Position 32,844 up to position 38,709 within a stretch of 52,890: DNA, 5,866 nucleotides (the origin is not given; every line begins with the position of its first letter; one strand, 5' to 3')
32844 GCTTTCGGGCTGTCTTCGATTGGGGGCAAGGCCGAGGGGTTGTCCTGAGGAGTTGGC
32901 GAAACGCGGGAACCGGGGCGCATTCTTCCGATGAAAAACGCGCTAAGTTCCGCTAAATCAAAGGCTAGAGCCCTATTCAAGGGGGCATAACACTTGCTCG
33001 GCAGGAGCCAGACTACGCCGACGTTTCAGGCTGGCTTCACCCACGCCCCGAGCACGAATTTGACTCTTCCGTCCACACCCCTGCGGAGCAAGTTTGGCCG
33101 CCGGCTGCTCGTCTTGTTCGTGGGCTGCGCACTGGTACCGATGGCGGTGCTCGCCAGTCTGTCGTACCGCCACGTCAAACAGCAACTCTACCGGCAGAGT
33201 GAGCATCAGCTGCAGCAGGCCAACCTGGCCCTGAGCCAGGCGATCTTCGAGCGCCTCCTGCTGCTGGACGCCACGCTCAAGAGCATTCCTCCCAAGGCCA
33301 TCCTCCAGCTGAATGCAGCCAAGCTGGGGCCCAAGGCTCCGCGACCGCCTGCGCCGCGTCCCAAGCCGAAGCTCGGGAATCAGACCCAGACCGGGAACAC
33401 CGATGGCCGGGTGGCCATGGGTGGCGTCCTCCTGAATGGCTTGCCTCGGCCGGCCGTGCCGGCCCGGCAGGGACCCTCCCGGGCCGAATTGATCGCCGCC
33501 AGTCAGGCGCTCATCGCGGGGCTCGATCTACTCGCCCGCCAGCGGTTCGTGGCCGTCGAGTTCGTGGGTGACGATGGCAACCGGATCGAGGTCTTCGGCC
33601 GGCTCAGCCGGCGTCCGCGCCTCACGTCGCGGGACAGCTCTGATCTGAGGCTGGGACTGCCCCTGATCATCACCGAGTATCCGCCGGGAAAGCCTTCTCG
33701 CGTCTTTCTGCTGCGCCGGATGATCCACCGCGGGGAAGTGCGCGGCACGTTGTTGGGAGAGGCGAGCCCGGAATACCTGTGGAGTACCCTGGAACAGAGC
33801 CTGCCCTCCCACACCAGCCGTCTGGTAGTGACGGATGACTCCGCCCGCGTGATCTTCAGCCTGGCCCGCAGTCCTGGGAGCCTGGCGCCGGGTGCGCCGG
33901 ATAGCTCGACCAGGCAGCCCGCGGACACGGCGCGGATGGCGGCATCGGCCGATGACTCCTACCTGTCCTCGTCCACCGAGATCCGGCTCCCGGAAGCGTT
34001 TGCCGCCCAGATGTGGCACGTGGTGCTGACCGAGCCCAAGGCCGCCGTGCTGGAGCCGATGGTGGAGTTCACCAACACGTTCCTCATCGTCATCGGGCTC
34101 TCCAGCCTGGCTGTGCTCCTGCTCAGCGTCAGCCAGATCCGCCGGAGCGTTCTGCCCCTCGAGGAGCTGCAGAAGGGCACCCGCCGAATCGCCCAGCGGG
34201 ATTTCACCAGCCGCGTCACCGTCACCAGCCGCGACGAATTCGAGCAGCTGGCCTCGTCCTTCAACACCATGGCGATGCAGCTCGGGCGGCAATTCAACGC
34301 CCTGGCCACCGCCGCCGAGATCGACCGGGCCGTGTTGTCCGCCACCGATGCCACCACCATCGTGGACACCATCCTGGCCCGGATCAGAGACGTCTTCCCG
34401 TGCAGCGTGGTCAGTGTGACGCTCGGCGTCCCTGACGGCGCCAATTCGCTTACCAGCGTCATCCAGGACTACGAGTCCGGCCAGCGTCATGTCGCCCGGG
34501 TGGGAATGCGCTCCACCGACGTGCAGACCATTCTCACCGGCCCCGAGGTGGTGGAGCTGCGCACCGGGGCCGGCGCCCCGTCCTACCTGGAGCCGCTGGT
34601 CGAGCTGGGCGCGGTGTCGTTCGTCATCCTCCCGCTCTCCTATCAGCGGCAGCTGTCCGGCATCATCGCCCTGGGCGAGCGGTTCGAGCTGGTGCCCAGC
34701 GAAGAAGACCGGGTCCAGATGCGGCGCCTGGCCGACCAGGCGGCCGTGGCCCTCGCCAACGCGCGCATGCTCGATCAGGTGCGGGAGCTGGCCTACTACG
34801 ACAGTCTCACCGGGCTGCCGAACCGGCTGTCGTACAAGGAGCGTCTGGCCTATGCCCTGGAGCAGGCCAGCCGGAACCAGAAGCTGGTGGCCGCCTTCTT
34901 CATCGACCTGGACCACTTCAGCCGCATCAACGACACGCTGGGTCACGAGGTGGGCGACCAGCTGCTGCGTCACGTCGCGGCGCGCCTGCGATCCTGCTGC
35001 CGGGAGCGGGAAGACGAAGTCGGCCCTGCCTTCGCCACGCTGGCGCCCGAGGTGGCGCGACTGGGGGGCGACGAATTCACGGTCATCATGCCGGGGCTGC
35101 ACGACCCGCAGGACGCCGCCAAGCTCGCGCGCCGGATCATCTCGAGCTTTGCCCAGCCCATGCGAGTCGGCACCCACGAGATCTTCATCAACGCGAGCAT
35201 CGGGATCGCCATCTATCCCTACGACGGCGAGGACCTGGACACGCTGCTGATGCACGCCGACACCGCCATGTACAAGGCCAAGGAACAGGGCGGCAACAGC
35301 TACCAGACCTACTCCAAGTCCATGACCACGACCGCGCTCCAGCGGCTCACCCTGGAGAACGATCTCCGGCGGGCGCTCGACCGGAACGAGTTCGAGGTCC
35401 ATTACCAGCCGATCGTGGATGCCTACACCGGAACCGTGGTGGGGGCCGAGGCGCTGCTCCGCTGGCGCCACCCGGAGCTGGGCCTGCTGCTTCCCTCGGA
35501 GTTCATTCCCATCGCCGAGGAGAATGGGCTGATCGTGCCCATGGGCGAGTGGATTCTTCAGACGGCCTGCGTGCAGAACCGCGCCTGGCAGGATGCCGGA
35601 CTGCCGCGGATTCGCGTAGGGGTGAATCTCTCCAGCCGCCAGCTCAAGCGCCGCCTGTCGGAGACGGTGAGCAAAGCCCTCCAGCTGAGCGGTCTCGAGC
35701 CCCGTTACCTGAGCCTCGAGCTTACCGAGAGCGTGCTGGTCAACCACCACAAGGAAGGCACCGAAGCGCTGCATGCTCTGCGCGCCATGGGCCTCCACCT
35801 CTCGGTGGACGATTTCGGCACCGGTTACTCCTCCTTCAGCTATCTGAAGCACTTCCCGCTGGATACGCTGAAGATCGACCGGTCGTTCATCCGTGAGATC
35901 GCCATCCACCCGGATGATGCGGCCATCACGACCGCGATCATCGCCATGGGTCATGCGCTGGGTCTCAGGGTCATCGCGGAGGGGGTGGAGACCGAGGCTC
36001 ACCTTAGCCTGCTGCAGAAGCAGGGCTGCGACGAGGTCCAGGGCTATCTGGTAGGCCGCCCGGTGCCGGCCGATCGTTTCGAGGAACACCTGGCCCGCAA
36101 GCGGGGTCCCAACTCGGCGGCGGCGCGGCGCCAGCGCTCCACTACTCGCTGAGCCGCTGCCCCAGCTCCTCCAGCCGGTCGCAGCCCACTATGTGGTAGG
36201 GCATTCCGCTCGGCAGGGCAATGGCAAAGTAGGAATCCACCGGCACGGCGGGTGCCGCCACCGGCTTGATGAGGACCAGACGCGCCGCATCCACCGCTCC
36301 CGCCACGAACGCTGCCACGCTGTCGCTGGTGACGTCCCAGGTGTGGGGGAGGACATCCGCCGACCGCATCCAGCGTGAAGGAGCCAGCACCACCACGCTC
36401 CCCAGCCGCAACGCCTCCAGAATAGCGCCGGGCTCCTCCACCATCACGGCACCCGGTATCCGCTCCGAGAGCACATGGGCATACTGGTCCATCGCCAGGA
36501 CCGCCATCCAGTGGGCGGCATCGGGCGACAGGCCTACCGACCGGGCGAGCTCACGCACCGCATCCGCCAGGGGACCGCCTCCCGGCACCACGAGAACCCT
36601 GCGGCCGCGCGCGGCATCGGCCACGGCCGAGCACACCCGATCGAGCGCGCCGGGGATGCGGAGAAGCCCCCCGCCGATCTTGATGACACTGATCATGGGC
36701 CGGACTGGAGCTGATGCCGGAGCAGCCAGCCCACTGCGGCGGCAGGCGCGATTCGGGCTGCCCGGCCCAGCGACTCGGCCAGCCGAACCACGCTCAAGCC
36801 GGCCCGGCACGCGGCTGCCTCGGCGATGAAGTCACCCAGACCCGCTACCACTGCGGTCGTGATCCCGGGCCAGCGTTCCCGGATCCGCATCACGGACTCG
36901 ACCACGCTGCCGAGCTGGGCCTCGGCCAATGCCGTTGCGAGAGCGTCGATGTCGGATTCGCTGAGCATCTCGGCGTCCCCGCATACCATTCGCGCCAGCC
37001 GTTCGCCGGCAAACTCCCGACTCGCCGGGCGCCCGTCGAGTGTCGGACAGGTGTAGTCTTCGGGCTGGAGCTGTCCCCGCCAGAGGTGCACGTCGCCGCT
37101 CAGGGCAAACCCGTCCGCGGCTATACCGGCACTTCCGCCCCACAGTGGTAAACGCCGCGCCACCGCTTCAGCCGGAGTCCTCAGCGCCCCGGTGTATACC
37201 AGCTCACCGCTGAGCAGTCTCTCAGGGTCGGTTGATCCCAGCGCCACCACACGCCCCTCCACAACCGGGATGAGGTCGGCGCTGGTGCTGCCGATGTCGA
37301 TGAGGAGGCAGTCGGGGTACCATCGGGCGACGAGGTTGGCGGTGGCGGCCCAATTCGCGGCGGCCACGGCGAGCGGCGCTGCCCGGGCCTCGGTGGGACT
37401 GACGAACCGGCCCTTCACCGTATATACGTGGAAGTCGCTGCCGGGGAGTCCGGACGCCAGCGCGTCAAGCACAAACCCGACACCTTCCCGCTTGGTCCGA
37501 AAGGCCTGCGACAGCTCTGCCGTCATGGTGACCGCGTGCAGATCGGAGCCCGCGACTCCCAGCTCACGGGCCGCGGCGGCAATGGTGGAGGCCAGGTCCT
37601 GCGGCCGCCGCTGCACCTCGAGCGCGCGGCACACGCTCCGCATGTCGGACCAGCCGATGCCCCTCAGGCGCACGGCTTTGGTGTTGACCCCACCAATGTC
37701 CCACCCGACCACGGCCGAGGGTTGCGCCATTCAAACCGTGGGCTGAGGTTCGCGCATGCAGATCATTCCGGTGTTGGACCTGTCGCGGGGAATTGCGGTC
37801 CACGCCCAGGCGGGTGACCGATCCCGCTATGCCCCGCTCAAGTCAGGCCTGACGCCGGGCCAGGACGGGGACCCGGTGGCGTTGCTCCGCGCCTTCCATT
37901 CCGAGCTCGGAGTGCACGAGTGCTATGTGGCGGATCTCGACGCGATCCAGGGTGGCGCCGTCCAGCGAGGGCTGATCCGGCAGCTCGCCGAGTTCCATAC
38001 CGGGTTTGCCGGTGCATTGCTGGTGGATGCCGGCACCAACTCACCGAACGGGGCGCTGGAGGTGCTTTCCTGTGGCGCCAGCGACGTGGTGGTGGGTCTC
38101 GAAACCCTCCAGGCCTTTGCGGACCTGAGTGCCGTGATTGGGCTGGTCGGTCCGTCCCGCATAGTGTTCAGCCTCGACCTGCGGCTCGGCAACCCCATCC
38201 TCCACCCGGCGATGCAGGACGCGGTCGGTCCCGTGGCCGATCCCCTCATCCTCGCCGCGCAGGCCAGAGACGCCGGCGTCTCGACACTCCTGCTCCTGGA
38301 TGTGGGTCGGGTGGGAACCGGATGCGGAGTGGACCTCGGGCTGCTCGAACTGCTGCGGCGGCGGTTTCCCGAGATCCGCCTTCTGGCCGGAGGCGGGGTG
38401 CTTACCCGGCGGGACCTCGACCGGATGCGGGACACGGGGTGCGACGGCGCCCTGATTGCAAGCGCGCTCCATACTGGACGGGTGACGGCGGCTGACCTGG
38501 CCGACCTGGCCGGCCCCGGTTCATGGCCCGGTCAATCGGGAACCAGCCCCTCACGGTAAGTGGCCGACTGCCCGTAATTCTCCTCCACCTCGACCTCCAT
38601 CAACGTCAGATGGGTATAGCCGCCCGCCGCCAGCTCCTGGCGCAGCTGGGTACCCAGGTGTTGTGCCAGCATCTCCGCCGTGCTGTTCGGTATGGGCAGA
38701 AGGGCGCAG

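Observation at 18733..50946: A ~32-kb C1 supercluster: XoxF methanol oxidation, the full H4MPT formaldehyde-oxidation route, and H4MPT/methanofuran cofactor biosynthesis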

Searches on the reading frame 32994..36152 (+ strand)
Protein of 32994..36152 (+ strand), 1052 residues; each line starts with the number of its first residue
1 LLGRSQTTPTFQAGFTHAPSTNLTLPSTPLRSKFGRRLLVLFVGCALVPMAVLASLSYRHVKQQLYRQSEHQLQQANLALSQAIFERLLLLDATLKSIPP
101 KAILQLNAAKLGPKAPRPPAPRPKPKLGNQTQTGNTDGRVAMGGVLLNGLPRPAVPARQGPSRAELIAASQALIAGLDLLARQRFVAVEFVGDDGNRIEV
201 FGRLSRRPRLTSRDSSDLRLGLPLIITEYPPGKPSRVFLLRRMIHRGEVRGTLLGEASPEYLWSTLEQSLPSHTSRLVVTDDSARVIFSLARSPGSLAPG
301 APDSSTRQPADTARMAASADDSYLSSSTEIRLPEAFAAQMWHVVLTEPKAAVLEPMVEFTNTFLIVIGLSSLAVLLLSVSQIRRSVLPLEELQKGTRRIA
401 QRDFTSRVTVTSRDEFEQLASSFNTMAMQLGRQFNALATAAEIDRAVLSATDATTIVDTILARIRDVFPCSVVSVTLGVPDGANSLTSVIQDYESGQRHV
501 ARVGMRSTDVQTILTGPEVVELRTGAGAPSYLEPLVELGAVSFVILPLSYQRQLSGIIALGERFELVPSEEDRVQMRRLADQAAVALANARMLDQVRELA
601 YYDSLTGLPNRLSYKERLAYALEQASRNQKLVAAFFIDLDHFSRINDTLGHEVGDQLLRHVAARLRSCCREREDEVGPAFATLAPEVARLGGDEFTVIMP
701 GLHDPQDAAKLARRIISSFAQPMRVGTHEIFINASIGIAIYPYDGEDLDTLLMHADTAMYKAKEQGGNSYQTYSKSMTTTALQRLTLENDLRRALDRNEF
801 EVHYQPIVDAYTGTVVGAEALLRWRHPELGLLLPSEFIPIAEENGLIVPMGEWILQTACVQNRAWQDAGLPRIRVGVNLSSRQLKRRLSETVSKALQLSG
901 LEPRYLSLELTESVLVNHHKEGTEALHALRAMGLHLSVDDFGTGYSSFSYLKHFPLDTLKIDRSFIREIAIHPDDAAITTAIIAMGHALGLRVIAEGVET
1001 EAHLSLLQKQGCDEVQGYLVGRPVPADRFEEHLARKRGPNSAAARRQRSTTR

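Call 6: search_protein_families(library=pfam, proteins=[window:32994-36152:+], max_evalue=0.01)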
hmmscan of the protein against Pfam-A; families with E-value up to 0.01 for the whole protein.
window:32994-36152:+ (1052 aa): 6 families
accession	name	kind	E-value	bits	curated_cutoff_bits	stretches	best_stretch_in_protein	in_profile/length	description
PF00563.25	EAL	-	1e-74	251.3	31.3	1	789-1023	2-236/236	EAL domain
PF00990.26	GGDEF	-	4.3e-47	160.3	23.8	1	600-768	1-160/161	Diguanylate cyclase, GGDEF domain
PF00672.30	HAMP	-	8e-14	52.1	25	1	382-430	3-51/53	HAMP domain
PF01590.32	GAF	-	4.1e-08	34.3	22.4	1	452-587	1-133/133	GAF domain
PF13185.12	GAF_2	-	7.7e-06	26.6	28.6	1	451-587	2-135/136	GAF domain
PF13492.12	GAF_3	-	0.00015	22.6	27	1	456-589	5-129/129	GAF domain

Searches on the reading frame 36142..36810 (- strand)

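Call 6: search_protein_families(library=pfam, proteins=[window:36142-36810:-], max_evalue=0.01)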
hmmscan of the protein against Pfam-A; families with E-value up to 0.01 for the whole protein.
window:36142-36810:- (222 aa): 1 family
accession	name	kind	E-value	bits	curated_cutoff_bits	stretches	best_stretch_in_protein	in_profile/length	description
PF00696.33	AA_kinase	-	3.1e-14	53.7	24.9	1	39-184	1-175/234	Amino acid kinase family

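Call 27: search_protein_families(library=ncbifam, proteins=[window:36142-36810:-], max_evalue=0.001)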
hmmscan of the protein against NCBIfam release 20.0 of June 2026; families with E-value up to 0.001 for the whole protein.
window:36142-36810:- (222 aa): 3 families
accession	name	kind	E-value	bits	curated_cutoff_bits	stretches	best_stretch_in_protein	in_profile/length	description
NF040622.1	MfnE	equivalog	3.5e-22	79.1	300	1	41-181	2-140/211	[5-(aminomethyl)furan-3-yl]methyl phosphate kinase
TIGR02076.1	pyrH_arch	equivalog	5.5e-05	22.9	158.05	1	42-183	2-139/222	UMP kinase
TIGR00761.1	argB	equivalog_domain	0.00011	21.8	151.3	0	41-96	2-53/231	acetylglutamate kinase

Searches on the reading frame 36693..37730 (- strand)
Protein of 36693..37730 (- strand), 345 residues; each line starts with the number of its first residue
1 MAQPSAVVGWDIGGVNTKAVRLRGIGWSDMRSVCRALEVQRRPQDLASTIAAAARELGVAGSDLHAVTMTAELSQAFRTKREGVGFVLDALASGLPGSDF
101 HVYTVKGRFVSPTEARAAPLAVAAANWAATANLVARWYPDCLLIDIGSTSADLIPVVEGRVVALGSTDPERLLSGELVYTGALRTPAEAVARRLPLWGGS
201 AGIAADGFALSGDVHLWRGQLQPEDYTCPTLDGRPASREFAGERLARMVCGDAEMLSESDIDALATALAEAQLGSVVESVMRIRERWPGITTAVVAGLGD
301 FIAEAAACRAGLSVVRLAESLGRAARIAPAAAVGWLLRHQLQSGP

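Call 6: search_protein_families(library=pfam, proteins=[window:36693-37730:-], max_evalue=0.01)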
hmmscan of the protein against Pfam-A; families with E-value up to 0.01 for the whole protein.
window:36693-37730:- (345 aa): 1 family
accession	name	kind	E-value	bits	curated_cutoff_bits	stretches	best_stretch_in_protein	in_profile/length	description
PF01968.24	Hydantoinase_A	-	3.1e-26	92.7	22.9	1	64-316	2-269/291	Hydantoinase/oxoprolinase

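Call 27: search_protein_families(library=ncbifam, proteins=[window:36693-37730:-], max_evalue=0.001)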
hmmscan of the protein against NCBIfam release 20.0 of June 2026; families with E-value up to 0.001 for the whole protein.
window:36693-37730:- (345 aa): 2 families
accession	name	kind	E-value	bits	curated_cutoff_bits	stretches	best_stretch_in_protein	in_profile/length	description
TIGR03123.1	one_C_unchar_1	hypoth_equivalog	1.1e-84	284.5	244.1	1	8-336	1-325/327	probable H4MPT-linked C1 transfer pathway protein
NF040623.1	MfnF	equivalog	7.5e-59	199.5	520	1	7-338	2-323/324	(4-{4-[2-(gamma-L-glutamylamino)ethyl]phenoxymethyl}furan-2-yl)methanamine synthase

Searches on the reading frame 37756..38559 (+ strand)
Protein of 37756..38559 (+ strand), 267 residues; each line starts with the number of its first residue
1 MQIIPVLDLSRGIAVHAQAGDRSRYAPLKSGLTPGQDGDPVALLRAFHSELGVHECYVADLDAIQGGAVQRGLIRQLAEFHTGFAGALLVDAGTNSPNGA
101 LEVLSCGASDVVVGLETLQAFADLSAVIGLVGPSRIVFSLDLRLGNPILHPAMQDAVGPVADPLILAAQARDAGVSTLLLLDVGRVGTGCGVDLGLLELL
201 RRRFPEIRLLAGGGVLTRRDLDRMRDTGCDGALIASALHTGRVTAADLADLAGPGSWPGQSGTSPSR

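Call 6: search_protein_families(library=pfam, proteins=[window:37756-38559:+], max_evalue=0.01)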
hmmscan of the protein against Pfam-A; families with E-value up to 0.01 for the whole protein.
window:37756-38559:+ (267 aa): 3 families
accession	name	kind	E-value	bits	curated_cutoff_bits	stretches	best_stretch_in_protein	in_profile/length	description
PF00977.27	His_biosynth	-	7e-30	104.6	23.6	1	2-243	1-227/228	Histidine biosynthesis protein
PF05690.20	ThiG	-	0.0052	16.6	23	0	162-240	132-209/247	Thiazole biosynthesis protein ThiG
PF00121.24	TIM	-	0.0084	16.1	20.1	0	204-239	198-233/245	Triosephosphate isomerase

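Call 27: search_protein_families(library=ncbifam, proteins=[window:37756-38559:+], max_evalue=0.001)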
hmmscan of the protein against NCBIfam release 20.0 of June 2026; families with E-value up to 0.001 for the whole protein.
window:37756-38559:+ (267 aa): 11 families
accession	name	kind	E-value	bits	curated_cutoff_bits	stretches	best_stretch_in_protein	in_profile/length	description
TIGR00734.1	hisAF_rel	hypoth_equivalog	3.3e-30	105.6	179.85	1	1-243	1-221/221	HisA/HisF family protein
TIGR00007.1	TIGR00007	equivalog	6.8e-18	65.1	228.95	1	3-245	1-228/231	1-(5-phosphoribosyl)-5-[(5-phosphoribosylamino)methylideneamino]imidazole-4-carboxamide isomerase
NF010112.0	PRK13585.1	equivalog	1.6e-12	47.5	243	1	1-247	3-233/241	1-(5-phosphoribosyl)-5-[(5-phosphoribosylamino)methylideneamino]imidazole-4-carboxamide isomerase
NF010113.0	PRK13586.1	equivalog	1.6e-09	37.8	238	1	1-243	2-226/232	1-(5-phosphoribosyl)-5-((5-phosphoribosylamino)methylideneamino)imidazole-4-carboxamide isomerase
TIGR03572.1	WbuZ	equivalog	5.5e-08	32.5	299.7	1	3-239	6-231/232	glycosyl amidation-associated protein WbuZ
NF038364.1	AglZ_HisF2_fam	equivalog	1.3e-07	31.3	310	1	38-228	29-218/248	AglZ/HisF2 family acetamidino modification protein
TIGR00735.1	hisF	equivalog_domain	1.6e-07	30.9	294.55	1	3-248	6-242/254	imidazole glycerol phosphate synthase subunit HisF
NF003156.0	PRK04128.1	equivalog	2.9e-06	27.3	285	1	1-250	2-226/231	1-(5-phosphoribosyl)-5-((5-phosphoribosylamino)methylideneamino)imidazole-4-carboxamide isomerase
NF041303.1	Indglycph_syn_Halo_TrpC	equivalog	3.5e-06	26.5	380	1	191-245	187-243/250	indole-3-glycerol phosphate synthase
NF003302.0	PRK04302.1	subfamily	7.6e-05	22.5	132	1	198-252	165-219/223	triose-phosphate isomerase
TIGR01919.1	hisA-trpF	equivalog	0.00041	19.9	306.45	1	35-245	28-235/243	bifunctional 1-(5-phosphoribosyl)-5-((5-phosphoribosylamino)methylideneamino)imidazole-4-carboxamide isomerase/phosphoribosylanthranilate is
